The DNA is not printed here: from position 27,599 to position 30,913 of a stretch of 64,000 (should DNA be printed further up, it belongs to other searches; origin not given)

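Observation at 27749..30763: Single 1004-aa polypeptide containing two complete PilB/GspE secretion-ATPase modules in tandem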

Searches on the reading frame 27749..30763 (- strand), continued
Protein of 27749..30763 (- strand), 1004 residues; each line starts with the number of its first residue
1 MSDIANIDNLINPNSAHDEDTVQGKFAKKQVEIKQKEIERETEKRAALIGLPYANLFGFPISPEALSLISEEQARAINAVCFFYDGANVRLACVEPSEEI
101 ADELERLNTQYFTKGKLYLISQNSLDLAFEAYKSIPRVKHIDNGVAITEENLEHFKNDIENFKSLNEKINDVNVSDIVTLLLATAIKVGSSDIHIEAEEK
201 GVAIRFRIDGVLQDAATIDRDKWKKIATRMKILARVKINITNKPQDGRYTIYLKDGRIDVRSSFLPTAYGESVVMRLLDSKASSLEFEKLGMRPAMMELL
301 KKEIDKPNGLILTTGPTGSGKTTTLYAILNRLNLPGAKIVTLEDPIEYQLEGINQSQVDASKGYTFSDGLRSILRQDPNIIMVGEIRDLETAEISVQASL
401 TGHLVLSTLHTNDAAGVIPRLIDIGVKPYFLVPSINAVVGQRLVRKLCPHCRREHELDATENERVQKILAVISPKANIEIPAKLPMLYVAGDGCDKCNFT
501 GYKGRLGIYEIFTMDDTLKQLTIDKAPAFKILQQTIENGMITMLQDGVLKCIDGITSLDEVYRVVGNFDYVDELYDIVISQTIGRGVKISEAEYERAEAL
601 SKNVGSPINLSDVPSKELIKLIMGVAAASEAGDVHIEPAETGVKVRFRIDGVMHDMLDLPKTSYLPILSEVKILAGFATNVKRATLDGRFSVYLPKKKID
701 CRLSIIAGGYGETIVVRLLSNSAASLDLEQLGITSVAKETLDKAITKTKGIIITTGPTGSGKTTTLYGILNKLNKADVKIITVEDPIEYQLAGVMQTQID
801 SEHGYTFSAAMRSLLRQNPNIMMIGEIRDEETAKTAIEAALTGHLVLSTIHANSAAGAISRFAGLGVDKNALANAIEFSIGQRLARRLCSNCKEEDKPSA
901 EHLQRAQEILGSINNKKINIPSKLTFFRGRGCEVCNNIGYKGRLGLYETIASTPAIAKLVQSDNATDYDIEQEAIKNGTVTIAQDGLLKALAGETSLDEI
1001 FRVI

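Call 51: predict_structure(alignment_id=A1)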
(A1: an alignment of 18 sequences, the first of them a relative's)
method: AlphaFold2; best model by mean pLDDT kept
length: 1004 residues; sequences in the alignment: 18
mean_pLDDT: 72.4   pTM: 0.46
mean pLDDT of the five models: 72.4, 68.7, 67.7, 63.1, 57.2
residues with pLDDT >= 90: 31; 70-90: 612; 50-70: 253; < 50: 108
segments of 3 or more residues with pLDDT < 50: 1-19, 136-143, 209-211, 280-284, 317-320, 344-364, 577-584, 680-685, 721-726, 758-761, 784-806
pLDDT, mean of each block of 10 residues (from residue 1): 38 47 58 72 82 78 70 83 70 86 78 76 82 55 54 69 64 70 72 77 69 70 75 70 67 65 75 69 56 84 87 63 72 67 50 43 52 66 76 81 82 78 82 88 83 88 84 80 86 71 79 84 75 82 90 89 71 53 58 81 59 71 82 79 76 72 78 62 52 75 64 74 49 68 77 67 62 62 45 40 44 58 71 79 80 82 83 87 82 87 88 83 86 77 80 88 84 87 89 87 78
secondary structure, 60 per line:
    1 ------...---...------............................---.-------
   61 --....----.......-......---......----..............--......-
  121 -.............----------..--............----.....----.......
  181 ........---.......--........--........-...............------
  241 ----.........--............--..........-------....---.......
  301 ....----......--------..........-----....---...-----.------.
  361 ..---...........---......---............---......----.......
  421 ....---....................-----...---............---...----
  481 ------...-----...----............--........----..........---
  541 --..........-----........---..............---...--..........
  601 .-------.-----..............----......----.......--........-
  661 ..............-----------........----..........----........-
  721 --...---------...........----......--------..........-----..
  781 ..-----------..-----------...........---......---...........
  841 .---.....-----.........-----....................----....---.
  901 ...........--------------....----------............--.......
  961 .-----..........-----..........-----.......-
elements in order (helices of 4 or more, strands of 3 or more residues): H22-49 H63-66 H71-77 E79-84 E88-93 H98-111 E114-119 H122-134 H149-160 H165-169 H174-188 E192-198 E201-208 E211-218 H220-234 E245-253 E256-267 E270-279 H287-290 H294-304 E309-314 H323-332 E338-341 H366-376 E380-385 H389-400 E404-409 H414-424 H428-434 E435-447 E453-455 H459-470 E487-489 E502-513 H516-523 H528-537 H543-552 H558-565 H569-582 E586-588 H591-601 H615-628 E633-638 E643-649 E652-659 H661-674 E686-693 E698-707 E712-719 H735-745 E750-755 H764-773 E779-782 H807-817 E821-826 H830-841 E845-849 H855-863 H869-875 E876-888 E893-896 H900-911 E926-929 E940-951 H954-961 H967-976 H982-991 H997-1003

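Call 52: search_solved_structures(query=window:27749-30763:-, max_evalue=1e-30)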
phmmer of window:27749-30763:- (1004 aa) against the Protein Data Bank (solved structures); distinct sequences matched with E-value up to 1e-30: 19.
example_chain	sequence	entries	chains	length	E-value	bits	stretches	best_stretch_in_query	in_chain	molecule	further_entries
3jc8_Ba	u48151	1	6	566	5.6e-106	358.6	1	40-562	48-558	Type IV-A pilus assembly ATPase PilB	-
4ksr_A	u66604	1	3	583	1.6e-102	347.1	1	163-566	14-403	Type II secretion system protein E, Hemolysin-coregulated protein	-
4kss_A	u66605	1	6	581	1.9e-102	346.9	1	163-565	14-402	Type II secretion system protein E, hemolysin-coregulated protein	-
1p9r_A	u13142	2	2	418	2e-102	346.8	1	161-563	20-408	General secretion pathway protein E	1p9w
4pht_A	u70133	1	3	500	2.1e-102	346.7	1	158-565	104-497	General secretory pathway protein E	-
5zfr_A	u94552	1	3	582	2e-101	343.5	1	49-565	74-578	Type IV pilus biogenesis ATPase PilB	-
6olj_C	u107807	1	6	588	2.9e-101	343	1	48-565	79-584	Type IV pilus biogenesis ATPase PilB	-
5tsg_B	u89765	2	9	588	5.5e-101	342.1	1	48-565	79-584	Type IV pilus biogenesis ATPase PilB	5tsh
6f8l_G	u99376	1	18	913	2.3e-93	316.8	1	242-562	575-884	Type IV pilus assembly protein PilF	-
5oiu_A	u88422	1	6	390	1.8e-91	310.5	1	180-562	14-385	Type IV pilus assembly protein PilF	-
5it5_F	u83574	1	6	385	2.3e-91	310.2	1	182-562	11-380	ATP binding motif-containing protein PilF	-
6ejf_A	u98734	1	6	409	2.4e-91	310.1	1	182-562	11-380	Type IV pilus assembly protein PilF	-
3jvu_A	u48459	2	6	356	1.9e-34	121.9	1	178-455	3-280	Twitching mobility protein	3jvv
2ewv_A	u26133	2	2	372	7.9e-34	119.8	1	181-425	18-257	twitching motility protein PilT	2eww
2gsz_A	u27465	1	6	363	1e-33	119.4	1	181-425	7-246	twitching motility protein PilT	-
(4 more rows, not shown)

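Call 56: find_encoding_contigs(protein=P0136, flank=10000, max_places=1)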
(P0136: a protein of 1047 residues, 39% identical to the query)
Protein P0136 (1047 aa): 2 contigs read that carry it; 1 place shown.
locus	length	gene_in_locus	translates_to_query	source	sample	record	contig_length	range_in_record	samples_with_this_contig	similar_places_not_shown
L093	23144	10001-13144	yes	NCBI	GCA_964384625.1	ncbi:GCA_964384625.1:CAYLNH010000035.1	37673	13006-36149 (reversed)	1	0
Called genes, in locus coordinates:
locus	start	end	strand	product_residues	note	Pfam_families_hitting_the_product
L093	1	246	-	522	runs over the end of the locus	PF00884:Sulfatase, PF01663:Phosphodiest (faint), PF16347:SGSH_C (weak)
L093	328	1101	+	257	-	PF03629:SASA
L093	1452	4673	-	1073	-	PF06452:CBM9_1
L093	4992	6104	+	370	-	PF01168:Ala_racemase_N, PF00842:Ala_racemase_C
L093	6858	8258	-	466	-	PF00884:Sulfatase, PF01663:Phosphodiest (faint), PF02995:DUF229 (faint), PF16347:SGSH_C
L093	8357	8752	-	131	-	-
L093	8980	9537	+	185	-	PF07638:Sigma70_ECF, PF04542:Sigma70_r2, PF08281:Sigma70_r4_2, PF04545:Sigma70_r4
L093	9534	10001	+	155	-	PF13490:zf-HC2 (weak), PF12728:HTH_17 (weak)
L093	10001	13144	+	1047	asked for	PF00482:T2SSF (weak), PF13191:AAA_16 (faint), PF00482:T2SSF, PF00437:T2SSE, PF13401:AAA_22 (faint), PF20720:nSTAND3 (faint), PF25199:nSTAND_NTPase5 (faint), PF00437:T2SSE, +1 more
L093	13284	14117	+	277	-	-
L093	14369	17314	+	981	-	-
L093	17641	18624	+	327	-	PF20030:bpMoxR, PF07726:AAA_3, PF07728:AAA_5, PF17863:AAA_lid_2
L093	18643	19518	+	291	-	PF01882:DUF58, PF13519:VWA_2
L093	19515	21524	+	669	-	PF07584:BatA (weak), PF13519:VWA_2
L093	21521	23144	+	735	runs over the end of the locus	-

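Call 57: find_encoding_contigs(protein=P0128, flank=10000, max_places=1)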
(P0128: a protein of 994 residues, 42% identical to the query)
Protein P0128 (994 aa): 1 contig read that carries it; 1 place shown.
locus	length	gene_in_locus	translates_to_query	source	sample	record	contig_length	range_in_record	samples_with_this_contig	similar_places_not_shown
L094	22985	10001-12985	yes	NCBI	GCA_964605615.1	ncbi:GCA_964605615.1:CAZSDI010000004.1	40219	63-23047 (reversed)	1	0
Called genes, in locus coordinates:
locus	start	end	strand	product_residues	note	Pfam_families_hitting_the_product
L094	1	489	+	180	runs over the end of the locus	PF07705:CARDB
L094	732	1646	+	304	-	PF13191:AAA_16 (weak), PF23569:NBD_SMAX1, PF05621:TniB (faint), PF13173:AAA_14 (faint), PF13401:AAA_22 (weak), PF00004:AAA, PF17871:AAA_lid_9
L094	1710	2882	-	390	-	-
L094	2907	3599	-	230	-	-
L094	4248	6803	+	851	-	PF20720:nSTAND3 (faint), PF17871:AAA_lid_9, PF00004:AAA, PF07724:AAA_2, PF07728:AAA_5, PF10431:ClpB_D2-small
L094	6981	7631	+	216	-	PF07690:MFS_1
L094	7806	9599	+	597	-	PF14716:HHH_8, PF14520:HHH_5 (weak), PF14792:DNA_pol_B_palm (weak), PF14791:DNA_pol_B_thumb, PF02811:PHP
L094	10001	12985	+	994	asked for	PF00437:T2SSE, PF25199:nSTAND_NTPase5 (faint), PF00004:AAA (faint), PF13173:AAA_14 (faint), PF13401:AAA_22 (faint), PF13604:AAA_30 (faint), PF20720:nSTAND3 (faint), PF00437:T2SSE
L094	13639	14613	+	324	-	PF05496:RuvB_N, PF00004:AAA, PF07728:AAA_5 (weak), PF17864:AAA_lid_4, PF05491:WHD_RuvB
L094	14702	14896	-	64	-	-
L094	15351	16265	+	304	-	PF02899:Phage_int_SAM_1, PF13102:Phage_int_SAM_5, PF13495:Phage_int_SAM_4, PF00589:Phage_integrase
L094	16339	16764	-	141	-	-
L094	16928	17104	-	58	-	-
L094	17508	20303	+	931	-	PF00133:tRNA-synt_1, PF01406:tRNA-synt_1e (faint), PF09334:tRNA-synt_1g, PF13603:tRNA-synt_1_2, PF00133:tRNA-synt_1, PF08264:Anticodon_1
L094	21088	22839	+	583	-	-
